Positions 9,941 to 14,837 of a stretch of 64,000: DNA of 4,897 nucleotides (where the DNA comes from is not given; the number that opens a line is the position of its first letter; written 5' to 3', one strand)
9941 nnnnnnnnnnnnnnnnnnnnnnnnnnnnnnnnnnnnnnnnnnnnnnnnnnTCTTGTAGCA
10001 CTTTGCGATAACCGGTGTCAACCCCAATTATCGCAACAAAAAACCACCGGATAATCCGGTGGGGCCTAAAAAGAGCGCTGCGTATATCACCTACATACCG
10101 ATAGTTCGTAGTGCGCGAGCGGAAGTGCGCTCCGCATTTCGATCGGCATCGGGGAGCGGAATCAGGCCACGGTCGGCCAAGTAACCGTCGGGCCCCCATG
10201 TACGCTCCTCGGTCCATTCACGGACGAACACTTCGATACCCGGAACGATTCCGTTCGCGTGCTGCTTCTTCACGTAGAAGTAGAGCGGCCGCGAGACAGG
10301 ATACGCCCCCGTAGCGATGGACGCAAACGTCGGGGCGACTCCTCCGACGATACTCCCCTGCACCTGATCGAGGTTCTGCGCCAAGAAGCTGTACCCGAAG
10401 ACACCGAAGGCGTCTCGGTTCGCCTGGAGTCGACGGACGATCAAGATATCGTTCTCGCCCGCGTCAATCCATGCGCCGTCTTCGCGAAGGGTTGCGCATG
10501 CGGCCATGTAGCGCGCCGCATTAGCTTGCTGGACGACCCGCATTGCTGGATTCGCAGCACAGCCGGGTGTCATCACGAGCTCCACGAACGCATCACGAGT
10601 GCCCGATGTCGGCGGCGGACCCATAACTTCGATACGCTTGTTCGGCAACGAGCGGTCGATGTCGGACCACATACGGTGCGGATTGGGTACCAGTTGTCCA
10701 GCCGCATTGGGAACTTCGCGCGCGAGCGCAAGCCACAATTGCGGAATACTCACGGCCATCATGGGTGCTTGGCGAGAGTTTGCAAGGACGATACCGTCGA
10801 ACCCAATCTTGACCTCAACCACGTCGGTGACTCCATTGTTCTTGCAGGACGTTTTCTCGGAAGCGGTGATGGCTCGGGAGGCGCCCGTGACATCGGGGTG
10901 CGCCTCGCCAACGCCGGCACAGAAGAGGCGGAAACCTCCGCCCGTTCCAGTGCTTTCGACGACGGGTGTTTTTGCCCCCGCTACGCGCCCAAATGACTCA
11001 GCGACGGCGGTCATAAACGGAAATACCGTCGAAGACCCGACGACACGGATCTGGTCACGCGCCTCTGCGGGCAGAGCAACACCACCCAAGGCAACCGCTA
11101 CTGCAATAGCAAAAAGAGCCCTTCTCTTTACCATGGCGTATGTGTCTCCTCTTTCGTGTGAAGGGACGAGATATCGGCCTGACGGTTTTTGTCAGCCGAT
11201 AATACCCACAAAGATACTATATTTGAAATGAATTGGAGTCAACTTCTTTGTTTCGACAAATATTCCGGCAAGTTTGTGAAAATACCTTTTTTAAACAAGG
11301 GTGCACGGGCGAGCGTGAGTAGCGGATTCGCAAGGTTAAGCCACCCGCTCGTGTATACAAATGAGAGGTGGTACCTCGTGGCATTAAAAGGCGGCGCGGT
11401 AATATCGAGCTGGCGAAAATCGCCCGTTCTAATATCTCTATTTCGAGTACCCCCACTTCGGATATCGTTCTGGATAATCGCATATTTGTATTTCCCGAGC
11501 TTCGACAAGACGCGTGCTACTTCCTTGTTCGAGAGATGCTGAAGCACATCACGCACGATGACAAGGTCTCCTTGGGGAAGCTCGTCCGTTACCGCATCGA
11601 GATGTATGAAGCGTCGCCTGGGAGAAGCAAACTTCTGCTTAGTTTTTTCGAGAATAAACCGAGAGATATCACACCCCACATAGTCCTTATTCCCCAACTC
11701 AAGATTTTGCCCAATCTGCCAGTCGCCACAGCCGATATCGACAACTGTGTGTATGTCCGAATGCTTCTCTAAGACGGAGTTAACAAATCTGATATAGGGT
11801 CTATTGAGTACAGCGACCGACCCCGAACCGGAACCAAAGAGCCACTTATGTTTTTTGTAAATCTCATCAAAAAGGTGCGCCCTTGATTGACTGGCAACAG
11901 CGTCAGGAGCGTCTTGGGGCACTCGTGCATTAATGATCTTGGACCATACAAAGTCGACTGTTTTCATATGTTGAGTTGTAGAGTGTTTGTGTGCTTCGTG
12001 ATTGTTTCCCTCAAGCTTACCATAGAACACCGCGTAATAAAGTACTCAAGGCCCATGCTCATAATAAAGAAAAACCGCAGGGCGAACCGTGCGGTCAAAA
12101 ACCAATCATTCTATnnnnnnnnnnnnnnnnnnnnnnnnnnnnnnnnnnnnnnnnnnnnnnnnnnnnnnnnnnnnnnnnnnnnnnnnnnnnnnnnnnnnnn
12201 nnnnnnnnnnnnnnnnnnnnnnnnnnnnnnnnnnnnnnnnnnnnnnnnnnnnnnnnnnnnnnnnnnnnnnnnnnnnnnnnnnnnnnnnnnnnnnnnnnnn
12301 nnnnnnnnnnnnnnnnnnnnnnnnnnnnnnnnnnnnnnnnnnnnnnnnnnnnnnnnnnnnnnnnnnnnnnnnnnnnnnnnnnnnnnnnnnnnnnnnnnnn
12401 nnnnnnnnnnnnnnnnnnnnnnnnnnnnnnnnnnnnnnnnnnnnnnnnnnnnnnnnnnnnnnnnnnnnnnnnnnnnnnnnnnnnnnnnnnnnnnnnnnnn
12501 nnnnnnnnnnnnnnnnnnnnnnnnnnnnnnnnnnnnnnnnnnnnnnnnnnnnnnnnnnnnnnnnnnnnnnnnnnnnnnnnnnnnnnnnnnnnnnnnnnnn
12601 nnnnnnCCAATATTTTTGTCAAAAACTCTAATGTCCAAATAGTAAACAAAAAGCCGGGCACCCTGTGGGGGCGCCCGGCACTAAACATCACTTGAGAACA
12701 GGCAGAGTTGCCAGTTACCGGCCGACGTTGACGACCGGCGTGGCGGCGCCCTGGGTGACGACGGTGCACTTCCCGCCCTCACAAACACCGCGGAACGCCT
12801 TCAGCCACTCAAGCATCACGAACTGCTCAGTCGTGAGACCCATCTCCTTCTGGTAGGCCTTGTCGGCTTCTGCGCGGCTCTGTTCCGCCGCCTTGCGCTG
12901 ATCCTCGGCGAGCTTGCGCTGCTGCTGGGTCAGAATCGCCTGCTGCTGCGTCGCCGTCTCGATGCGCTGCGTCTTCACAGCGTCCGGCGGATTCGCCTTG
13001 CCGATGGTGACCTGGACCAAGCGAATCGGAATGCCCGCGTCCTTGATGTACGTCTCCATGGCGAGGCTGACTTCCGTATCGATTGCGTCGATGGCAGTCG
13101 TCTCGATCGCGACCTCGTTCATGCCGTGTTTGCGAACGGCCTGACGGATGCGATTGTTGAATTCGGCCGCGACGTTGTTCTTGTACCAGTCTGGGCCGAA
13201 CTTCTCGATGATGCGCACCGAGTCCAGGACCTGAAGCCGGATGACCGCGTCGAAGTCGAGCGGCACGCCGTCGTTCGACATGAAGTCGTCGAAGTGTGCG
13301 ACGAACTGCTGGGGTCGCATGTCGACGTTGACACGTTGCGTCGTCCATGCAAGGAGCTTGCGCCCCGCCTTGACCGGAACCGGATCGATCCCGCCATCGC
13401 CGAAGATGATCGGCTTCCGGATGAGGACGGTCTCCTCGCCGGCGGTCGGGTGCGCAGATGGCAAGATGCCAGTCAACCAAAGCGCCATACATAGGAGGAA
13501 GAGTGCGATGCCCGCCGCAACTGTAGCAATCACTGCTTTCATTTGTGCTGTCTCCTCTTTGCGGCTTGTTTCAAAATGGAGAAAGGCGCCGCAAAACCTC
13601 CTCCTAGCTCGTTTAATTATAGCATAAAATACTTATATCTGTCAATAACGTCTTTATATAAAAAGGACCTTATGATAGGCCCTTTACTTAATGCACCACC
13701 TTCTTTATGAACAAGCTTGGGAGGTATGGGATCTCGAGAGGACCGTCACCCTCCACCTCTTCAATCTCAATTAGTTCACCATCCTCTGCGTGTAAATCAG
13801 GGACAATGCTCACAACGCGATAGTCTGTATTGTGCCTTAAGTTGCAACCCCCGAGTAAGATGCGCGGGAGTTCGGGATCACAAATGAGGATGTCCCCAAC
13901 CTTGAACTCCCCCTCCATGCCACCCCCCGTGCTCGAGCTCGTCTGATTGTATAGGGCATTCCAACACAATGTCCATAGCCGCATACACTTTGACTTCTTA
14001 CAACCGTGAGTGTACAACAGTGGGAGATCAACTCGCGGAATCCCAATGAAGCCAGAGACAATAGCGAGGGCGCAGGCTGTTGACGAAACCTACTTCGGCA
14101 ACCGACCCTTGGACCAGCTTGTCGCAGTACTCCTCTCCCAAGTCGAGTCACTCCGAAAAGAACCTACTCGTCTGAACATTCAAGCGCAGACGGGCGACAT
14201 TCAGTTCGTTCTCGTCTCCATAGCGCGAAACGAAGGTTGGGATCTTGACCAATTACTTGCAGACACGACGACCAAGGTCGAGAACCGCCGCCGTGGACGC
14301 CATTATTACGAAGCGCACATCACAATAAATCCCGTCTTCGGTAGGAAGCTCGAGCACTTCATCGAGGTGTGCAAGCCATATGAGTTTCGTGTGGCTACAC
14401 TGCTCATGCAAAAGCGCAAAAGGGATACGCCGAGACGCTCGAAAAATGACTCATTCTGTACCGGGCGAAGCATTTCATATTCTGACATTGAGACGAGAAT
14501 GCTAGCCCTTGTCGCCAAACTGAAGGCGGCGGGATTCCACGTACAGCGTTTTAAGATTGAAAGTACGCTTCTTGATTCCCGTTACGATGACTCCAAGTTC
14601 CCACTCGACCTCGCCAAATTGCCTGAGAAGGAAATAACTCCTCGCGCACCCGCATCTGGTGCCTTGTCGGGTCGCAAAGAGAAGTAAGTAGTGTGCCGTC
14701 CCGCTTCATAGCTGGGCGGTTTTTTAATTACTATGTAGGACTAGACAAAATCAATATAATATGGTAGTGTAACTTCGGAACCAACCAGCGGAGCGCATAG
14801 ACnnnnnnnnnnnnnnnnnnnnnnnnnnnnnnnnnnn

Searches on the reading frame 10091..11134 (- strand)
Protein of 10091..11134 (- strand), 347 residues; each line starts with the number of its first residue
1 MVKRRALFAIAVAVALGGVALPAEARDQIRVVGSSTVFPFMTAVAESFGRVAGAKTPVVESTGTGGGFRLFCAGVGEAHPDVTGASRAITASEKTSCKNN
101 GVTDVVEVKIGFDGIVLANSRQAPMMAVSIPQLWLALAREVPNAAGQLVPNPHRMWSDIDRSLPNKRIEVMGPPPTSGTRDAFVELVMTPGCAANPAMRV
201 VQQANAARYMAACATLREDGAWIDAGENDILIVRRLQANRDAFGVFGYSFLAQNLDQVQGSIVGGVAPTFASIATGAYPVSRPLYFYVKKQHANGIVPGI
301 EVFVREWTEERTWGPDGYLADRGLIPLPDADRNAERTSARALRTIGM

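Call 9: search_protein_families(library=pfam, proteins=[window:10091-11134:-], max_evalue=0.01)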
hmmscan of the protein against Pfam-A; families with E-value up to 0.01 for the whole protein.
window:10091-11134:- (347 aa): 1 family
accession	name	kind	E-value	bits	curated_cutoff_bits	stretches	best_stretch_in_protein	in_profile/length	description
PF12849.12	PBP_like_2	-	2.1e-41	142.9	27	1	22-306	5-262/267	PBP superfamily domain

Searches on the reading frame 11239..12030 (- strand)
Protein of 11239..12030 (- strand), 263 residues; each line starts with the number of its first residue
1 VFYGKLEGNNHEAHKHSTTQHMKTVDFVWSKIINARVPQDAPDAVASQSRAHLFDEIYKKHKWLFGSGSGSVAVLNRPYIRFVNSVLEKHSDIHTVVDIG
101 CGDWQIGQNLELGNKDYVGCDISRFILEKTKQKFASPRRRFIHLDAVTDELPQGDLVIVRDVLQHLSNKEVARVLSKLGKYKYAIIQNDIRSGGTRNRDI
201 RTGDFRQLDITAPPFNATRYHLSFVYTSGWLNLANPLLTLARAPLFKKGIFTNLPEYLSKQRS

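Call 21: search_protein_families(library=pfam, proteins=[window:11239-12030:-], max_evalue=0.01)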
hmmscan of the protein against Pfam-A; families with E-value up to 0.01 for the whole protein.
window:11239-12030:- (263 aa): 5 families
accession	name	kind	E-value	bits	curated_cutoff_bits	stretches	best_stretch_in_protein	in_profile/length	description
PF08242.18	Methyltransf_12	-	6.7e-10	40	30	1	97-179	1-89/98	Methyltransferase domain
PF13649.12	Methyltransf_25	-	1.5e-09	38.9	27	1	96-178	1-89/97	Methyltransferase domain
PF08241.18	Methyltransf_11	-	2.5e-06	28.4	21.2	1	97-178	1-90/95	Methyltransferase domain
PF13847.12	Methyltransf_31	-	0.0014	18.8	27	1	94-172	5-94/145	Methyltransferase domain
PF00891.24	Methyltransf_2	-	0.0056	16.5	22.3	0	91-178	61-152/210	O-methyltransferase domain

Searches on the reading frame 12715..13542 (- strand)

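Call 21: search_protein_families(library=pfam, proteins=[window:12715-13542:-], max_evalue=0.01)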
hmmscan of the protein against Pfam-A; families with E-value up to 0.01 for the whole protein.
window:12715-13542:- (275 aa): 1 family
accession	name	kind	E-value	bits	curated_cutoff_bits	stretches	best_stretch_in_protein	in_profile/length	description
PF01145.31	Band_7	-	1.3e-14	55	23.6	1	35-226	6-174/176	SPFH domain / Band 7 family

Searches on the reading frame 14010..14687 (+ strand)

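Call 3: search_protein_families(library=pfam, proteins=[window:14010-14687:+], max_evalue=0.1)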
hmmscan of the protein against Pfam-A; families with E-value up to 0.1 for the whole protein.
window:14010-14687:+ (225 aa): 0 families

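Call 4: search_protein_families(library=ncbifam, proteins=[window:14010-14687:+], max_evalue=0.1)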
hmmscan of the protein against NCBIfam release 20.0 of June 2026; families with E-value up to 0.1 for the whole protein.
window:14010-14687:+ (225 aa): 2 families
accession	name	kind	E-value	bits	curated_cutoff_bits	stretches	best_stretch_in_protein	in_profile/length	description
NF007113.1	PRK09562.1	equivalog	0.0033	17.1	208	1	44-94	169-219/251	nucleoside triphosphate pyrophosphohydrolase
TIGR00444.1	mazG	subfamily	0.023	14.4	148.3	1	47-95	171-219/248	MazG family protein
